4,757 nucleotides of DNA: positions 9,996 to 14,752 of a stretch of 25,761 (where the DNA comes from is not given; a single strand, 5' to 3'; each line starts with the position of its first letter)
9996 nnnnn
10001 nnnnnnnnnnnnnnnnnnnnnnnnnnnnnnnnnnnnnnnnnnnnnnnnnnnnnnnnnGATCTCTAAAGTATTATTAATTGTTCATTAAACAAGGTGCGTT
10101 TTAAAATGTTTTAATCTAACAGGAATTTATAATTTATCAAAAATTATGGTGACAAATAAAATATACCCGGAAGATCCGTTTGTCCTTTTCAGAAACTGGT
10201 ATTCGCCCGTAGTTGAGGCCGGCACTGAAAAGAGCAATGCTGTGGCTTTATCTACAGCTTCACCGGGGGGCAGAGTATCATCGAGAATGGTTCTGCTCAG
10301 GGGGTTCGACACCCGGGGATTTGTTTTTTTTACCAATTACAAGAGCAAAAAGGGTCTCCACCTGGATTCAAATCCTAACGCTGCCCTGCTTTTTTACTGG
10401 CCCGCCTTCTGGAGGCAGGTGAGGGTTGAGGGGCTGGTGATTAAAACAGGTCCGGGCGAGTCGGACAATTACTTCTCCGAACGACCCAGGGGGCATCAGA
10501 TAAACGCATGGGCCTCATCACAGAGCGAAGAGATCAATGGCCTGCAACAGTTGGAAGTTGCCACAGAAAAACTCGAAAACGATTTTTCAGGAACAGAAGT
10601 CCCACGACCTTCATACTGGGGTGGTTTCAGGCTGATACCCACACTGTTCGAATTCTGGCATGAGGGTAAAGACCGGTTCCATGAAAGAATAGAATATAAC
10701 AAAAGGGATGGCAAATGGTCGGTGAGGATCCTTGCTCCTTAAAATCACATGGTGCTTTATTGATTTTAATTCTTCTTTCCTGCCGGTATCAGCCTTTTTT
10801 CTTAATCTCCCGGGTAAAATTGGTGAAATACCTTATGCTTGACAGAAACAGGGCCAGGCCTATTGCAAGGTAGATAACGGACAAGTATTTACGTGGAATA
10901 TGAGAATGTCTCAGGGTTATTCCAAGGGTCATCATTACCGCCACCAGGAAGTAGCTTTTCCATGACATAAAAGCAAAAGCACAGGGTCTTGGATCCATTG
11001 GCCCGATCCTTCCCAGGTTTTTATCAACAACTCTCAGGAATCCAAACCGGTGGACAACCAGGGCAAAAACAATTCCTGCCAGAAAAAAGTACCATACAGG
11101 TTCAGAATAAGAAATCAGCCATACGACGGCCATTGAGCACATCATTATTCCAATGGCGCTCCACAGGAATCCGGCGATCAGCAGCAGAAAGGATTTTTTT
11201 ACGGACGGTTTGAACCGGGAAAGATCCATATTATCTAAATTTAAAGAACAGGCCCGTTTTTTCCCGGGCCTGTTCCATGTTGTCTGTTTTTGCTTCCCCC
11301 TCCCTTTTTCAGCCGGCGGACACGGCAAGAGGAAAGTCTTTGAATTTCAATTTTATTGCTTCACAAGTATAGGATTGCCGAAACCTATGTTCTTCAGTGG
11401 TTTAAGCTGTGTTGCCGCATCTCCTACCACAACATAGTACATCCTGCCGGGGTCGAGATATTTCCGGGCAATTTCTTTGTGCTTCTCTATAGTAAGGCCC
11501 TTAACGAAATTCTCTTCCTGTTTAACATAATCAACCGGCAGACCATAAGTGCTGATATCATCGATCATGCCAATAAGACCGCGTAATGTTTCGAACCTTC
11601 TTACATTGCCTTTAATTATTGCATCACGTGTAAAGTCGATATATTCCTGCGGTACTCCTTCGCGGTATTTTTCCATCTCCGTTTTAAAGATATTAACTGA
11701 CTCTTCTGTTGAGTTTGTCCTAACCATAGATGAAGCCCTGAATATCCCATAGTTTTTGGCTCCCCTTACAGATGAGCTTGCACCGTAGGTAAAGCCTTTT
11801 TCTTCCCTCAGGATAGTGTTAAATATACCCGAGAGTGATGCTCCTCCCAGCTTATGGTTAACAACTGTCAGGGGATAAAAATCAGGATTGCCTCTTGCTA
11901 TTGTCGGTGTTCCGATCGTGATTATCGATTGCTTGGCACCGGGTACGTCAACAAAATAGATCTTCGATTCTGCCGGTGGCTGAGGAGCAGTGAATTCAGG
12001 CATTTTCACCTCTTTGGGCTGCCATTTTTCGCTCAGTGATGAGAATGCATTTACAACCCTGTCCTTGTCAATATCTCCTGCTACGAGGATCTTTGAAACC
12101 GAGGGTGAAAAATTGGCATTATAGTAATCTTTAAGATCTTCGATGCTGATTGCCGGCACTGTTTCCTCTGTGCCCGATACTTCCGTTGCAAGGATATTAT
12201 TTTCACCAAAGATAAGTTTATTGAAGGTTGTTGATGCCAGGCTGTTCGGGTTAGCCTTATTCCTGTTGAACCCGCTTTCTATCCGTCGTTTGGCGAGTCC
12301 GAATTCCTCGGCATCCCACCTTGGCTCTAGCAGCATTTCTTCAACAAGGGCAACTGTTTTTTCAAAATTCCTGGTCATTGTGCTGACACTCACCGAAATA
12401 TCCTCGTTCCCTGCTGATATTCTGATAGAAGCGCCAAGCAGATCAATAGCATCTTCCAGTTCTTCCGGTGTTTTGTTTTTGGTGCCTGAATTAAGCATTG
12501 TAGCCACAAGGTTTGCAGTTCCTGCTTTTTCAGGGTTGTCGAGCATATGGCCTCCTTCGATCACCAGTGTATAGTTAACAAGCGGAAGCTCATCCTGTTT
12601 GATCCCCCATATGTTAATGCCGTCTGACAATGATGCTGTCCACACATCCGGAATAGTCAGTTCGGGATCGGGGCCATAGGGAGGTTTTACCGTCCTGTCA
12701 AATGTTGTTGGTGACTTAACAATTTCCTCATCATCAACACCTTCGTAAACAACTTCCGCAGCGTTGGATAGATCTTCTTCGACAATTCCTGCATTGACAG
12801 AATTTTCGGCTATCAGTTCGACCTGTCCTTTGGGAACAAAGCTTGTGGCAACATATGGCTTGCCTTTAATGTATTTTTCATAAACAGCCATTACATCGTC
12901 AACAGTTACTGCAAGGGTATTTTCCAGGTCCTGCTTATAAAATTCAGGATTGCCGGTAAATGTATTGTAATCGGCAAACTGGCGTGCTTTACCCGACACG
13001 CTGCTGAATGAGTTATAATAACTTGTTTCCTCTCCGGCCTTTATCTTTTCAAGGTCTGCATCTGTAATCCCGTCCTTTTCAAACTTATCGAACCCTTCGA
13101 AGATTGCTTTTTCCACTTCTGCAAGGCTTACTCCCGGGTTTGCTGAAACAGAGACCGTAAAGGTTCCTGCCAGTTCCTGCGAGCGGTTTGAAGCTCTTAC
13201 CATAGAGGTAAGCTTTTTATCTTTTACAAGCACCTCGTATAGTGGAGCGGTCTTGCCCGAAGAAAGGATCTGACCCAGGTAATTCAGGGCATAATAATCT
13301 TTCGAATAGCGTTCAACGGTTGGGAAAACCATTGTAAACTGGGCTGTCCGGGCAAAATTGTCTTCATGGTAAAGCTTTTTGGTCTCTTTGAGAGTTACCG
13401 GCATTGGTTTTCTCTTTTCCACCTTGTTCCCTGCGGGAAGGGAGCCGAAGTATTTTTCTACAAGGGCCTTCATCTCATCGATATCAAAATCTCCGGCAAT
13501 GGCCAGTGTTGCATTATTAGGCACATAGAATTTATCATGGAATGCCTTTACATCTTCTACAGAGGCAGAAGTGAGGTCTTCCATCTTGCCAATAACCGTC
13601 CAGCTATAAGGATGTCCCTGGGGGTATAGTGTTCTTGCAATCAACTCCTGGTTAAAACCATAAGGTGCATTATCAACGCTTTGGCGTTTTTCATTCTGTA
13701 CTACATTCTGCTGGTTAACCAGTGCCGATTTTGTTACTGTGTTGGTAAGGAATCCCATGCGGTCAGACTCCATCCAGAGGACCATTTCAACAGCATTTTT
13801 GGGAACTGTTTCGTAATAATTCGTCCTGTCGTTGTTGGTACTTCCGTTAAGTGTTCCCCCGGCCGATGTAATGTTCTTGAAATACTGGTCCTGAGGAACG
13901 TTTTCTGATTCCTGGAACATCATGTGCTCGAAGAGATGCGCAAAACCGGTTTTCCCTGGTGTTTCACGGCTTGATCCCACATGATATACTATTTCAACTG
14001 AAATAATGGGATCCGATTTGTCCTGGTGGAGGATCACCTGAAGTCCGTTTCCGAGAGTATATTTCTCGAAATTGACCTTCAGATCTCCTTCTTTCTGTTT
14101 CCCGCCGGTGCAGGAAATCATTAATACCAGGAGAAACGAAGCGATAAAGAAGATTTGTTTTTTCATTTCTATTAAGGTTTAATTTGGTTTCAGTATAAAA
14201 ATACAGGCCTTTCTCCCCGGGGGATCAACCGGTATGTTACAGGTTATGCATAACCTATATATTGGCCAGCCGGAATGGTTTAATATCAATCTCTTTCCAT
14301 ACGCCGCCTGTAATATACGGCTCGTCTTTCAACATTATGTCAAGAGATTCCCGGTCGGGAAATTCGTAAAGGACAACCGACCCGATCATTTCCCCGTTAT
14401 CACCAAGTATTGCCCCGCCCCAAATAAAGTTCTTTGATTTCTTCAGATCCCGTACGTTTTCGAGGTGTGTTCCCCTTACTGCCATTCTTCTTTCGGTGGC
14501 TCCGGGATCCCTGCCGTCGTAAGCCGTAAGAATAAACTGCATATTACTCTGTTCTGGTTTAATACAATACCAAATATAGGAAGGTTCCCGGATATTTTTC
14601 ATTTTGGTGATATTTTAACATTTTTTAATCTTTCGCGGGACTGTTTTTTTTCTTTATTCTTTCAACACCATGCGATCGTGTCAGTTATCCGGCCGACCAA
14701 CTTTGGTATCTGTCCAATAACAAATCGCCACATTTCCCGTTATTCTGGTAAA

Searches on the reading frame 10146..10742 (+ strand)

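Call 88: search_protein_families(library=pfam, proteins=[window:10146-10742:+], max_evalue=0.001)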
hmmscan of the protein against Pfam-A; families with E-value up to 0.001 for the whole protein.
window:10146-10742:+ (198 aa): 3 families
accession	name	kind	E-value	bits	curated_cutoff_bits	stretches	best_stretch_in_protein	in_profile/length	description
PF01243.27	PNPOx_N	-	1.4e-21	77.5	28.1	1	23-143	5-116/120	Pyridoxamine 5'-phosphate oxidase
PF10590.14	PNP_phzG_C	-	6.5e-15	55.2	27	1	158-198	1-42/42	Pyridoxine 5'-phosphate oxidase C-terminal dimerisation region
PF12766.13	Pyridox_oxase_2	-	3.8e-06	27.9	26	1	26-97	17-95/100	Pyridoxamine 5'-phosphate oxidase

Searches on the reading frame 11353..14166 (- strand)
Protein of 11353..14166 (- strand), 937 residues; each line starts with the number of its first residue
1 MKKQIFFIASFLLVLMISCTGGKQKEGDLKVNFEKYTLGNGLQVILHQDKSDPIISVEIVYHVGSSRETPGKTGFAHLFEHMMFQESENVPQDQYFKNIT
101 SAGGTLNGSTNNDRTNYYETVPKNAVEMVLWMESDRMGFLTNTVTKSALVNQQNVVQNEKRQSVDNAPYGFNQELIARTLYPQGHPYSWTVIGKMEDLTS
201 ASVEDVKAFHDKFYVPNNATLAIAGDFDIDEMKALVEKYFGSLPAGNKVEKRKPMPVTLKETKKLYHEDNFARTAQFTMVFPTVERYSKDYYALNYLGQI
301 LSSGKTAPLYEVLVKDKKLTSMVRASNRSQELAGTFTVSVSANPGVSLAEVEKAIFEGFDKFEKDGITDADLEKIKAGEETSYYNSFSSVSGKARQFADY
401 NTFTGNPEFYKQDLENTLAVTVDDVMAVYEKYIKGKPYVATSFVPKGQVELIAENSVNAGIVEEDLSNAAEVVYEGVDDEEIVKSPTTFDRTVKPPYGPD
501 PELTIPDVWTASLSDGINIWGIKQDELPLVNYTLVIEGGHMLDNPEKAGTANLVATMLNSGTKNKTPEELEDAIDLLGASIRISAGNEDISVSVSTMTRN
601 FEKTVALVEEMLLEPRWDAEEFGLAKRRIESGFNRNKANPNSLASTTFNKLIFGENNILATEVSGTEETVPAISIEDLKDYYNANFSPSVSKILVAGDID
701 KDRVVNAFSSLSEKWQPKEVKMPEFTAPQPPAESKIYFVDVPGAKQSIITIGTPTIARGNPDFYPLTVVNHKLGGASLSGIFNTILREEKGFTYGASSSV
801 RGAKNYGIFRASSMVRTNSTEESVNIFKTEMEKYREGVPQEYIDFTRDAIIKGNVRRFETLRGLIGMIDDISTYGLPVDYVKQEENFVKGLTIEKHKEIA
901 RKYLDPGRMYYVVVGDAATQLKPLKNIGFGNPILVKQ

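Call 88: search_protein_families(library=pfam, proteins=[window:11353-14166:-], max_evalue=0.001)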
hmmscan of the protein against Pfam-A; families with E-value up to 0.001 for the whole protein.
window:11353-14166:- (937 aa): 2 families
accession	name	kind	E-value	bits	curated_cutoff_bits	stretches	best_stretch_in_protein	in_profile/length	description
PF05193.26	Peptidase_M16_C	-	8.9e-69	231.4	23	2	201-377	2-179/181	Peptidase M16 inactive domain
PF00675.25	Peptidase_M16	-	7.5e-33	114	22.3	2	44-168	2-123/149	Insulinase (Peptidase family M16)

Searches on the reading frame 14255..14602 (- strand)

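Call 88: search_protein_families(library=pfam, proteins=[window:14255-14602:-], max_evalue=0.001)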
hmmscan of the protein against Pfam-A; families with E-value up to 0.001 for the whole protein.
window:14255-14602:- (115 aa): 1 family
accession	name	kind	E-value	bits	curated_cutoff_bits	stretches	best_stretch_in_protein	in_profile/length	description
PF03795.20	YCII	-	3e-12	47.3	24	1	21-111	1-95/95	YCII-related domain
